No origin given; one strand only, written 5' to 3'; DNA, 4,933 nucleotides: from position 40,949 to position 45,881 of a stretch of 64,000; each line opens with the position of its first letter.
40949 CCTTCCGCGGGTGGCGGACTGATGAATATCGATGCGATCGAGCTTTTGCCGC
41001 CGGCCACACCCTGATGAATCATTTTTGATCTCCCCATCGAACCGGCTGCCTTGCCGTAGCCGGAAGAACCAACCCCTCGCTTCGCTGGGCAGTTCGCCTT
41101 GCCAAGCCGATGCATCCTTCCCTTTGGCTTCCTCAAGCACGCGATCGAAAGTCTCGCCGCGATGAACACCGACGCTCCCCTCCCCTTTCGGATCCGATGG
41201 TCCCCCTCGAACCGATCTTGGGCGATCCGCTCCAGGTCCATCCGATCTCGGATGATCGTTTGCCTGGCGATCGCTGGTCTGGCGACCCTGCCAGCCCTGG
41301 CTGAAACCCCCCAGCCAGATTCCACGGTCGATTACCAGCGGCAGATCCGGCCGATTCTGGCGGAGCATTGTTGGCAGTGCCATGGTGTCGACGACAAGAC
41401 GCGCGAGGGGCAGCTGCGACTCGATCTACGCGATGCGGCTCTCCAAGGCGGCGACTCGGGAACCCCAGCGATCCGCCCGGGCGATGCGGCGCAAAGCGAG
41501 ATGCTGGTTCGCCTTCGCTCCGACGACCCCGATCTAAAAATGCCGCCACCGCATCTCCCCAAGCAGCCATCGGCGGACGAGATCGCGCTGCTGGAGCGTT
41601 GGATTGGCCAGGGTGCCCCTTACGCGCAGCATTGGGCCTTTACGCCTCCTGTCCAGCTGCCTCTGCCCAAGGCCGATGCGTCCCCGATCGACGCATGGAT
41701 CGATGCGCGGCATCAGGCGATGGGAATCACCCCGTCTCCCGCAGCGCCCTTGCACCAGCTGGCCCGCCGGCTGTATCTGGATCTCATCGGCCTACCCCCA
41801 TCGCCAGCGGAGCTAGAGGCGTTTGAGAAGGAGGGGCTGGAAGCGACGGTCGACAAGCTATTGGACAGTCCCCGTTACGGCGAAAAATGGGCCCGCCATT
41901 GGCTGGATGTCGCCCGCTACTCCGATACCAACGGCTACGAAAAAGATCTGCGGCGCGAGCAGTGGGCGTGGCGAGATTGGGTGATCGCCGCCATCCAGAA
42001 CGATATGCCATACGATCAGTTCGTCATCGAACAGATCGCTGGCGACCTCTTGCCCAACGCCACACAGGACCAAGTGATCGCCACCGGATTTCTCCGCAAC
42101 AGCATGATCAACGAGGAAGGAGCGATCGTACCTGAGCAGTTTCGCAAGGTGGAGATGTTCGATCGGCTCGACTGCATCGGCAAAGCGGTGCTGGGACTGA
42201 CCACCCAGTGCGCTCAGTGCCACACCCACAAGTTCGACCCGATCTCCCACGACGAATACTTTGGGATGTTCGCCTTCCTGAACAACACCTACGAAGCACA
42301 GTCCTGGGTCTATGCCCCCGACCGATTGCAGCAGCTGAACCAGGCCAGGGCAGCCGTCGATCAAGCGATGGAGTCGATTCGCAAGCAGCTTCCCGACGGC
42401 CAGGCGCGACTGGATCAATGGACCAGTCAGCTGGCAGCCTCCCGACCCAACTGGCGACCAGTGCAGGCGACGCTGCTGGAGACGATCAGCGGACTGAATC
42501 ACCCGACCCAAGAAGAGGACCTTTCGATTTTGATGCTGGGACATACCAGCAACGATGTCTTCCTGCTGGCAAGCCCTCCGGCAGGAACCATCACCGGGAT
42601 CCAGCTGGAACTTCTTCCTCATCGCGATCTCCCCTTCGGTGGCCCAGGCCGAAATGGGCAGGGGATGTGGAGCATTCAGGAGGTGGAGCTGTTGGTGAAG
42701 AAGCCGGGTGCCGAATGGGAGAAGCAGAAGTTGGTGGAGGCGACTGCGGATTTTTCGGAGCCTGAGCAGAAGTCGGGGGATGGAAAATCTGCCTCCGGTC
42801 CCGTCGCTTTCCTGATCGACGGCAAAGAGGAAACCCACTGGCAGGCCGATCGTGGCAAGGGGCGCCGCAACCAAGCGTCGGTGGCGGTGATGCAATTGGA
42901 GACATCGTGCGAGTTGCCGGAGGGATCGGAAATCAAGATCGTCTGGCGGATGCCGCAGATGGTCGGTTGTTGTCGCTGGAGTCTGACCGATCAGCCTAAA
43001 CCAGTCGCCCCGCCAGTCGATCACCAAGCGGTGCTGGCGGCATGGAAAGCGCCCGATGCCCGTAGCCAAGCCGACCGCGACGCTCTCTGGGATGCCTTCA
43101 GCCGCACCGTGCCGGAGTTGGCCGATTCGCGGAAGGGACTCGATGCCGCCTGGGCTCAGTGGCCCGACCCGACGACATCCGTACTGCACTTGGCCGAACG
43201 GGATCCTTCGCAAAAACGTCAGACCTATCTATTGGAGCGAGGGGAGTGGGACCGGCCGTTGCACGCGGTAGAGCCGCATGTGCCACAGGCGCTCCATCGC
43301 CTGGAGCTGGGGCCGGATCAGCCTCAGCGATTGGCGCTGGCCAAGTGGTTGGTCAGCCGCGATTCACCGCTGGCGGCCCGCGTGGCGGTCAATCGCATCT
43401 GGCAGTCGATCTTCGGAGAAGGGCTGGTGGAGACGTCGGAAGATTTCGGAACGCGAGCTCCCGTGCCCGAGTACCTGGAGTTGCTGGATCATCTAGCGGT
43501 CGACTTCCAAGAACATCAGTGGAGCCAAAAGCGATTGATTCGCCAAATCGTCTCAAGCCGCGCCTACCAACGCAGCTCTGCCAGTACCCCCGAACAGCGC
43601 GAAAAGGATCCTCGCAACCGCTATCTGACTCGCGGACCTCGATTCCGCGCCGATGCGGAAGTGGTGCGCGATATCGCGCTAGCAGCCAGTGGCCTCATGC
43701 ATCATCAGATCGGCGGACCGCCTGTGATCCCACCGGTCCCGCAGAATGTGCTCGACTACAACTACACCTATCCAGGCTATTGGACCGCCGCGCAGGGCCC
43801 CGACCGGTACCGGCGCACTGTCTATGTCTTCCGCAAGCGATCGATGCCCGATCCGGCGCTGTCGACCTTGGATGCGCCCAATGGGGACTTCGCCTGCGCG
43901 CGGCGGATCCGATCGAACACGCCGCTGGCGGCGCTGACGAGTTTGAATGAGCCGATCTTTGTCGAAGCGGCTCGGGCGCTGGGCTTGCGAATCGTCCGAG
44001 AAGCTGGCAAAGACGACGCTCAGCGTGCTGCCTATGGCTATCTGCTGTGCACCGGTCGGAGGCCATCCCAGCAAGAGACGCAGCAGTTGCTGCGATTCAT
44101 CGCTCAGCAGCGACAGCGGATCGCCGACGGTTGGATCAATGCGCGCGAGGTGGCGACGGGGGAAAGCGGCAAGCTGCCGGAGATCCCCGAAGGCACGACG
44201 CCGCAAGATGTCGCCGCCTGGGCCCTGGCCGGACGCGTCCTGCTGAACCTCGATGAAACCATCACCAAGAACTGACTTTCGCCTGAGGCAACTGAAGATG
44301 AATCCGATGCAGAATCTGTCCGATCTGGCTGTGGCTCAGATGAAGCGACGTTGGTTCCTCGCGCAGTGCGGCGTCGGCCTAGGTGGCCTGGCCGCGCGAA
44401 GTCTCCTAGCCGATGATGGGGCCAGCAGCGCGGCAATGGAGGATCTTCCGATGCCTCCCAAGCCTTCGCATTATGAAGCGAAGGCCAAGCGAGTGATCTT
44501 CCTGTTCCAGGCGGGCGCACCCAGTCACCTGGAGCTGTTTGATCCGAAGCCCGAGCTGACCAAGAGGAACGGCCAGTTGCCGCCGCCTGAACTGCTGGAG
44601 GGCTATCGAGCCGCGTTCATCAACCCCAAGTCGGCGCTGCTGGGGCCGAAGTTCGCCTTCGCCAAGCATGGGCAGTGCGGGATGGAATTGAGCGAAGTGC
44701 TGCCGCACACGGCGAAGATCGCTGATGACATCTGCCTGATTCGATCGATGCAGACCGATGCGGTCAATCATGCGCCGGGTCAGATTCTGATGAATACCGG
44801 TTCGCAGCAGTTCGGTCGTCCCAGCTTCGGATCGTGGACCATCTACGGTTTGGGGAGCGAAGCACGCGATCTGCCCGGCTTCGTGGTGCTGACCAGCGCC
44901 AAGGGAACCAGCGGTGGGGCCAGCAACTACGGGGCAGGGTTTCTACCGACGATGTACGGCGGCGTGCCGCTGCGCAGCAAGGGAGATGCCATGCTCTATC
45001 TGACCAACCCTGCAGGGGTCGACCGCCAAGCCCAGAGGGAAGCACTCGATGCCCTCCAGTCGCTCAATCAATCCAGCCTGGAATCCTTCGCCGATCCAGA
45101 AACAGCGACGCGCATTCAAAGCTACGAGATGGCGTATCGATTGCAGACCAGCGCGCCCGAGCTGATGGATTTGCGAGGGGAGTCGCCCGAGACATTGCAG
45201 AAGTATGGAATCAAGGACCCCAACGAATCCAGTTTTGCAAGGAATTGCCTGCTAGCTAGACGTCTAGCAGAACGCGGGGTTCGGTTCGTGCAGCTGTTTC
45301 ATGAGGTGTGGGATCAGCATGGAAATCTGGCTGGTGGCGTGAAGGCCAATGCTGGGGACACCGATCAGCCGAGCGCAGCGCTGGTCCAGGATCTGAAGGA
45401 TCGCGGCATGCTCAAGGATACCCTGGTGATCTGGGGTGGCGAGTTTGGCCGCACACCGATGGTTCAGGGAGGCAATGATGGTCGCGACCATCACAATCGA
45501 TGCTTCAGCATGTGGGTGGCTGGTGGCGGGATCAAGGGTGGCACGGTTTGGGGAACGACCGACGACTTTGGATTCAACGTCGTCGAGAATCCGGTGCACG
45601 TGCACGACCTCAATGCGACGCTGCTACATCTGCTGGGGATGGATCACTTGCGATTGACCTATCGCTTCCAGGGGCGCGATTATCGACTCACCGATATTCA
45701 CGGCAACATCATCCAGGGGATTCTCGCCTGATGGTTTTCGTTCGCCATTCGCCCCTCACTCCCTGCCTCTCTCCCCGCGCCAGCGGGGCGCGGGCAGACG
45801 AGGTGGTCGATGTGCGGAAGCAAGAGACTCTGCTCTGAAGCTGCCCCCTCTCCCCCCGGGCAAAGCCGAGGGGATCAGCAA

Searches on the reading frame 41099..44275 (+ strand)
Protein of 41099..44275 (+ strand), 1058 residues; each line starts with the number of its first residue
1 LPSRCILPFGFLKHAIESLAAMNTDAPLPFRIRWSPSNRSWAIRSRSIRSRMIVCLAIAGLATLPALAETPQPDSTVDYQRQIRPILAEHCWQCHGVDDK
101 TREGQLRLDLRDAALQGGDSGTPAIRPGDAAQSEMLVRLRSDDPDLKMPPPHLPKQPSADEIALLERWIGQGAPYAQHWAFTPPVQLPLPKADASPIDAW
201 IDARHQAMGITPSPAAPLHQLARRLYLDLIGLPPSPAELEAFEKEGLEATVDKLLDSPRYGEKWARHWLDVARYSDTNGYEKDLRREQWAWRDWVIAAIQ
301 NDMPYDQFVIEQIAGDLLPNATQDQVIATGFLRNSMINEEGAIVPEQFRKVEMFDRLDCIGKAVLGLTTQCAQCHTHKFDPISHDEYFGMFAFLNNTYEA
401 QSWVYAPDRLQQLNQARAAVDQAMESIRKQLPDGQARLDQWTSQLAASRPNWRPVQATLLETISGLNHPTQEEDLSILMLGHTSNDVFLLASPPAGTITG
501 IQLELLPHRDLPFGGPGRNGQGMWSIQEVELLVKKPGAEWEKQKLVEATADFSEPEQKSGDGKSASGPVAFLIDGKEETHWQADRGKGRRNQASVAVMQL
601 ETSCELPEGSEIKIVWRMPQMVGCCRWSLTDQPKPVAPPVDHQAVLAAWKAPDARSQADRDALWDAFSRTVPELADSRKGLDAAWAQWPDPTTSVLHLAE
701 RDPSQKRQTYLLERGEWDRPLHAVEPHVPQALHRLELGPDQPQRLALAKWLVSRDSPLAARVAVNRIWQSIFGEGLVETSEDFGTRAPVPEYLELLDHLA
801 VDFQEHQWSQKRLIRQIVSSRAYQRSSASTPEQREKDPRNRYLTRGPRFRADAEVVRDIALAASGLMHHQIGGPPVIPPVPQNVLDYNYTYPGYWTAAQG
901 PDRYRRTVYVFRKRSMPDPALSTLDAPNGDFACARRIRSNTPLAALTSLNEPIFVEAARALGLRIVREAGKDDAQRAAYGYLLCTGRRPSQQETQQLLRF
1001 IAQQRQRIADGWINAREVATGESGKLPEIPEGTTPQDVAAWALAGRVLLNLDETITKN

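Call 14: search_protein_families(library=pfam, proteins=[window:41099-44275:+], max_evalue=0.001)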
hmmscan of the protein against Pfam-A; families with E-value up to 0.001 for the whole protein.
window:41099-44275:+ (1058 aa): 4 families
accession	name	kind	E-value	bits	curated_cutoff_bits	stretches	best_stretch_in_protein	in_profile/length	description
PF07587.16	PSD1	-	2.8e-85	286.1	28.5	1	743-1000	1-243/244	Protein of unknown function (DUF1553)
PF07583.16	PSCyt2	-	2.1e-79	266.7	29.8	1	196-397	1-207/209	Protein of unknown function (DUF1549)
PF07635.16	PSCyt1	-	5.7e-19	68.9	22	1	91-151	1-58/59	Planctomycete cytochrome C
PF00034.26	Cytochrom_C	-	8.7e-05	24.2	21.3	0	88-169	9-86/90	Cytochrome c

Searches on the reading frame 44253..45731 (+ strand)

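Call 14: search_protein_families(library=pfam, proteins=[window:44253-45731:+], max_evalue=0.001)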
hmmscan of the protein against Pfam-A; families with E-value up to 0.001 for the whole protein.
window:44253-45731:+ (492 aa): 1 family
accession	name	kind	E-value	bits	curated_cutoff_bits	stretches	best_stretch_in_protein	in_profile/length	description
PF07394.17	DUF1501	-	1.3e-160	535.3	27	1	78-491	1-390/390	Protein of unknown function (DUF1501)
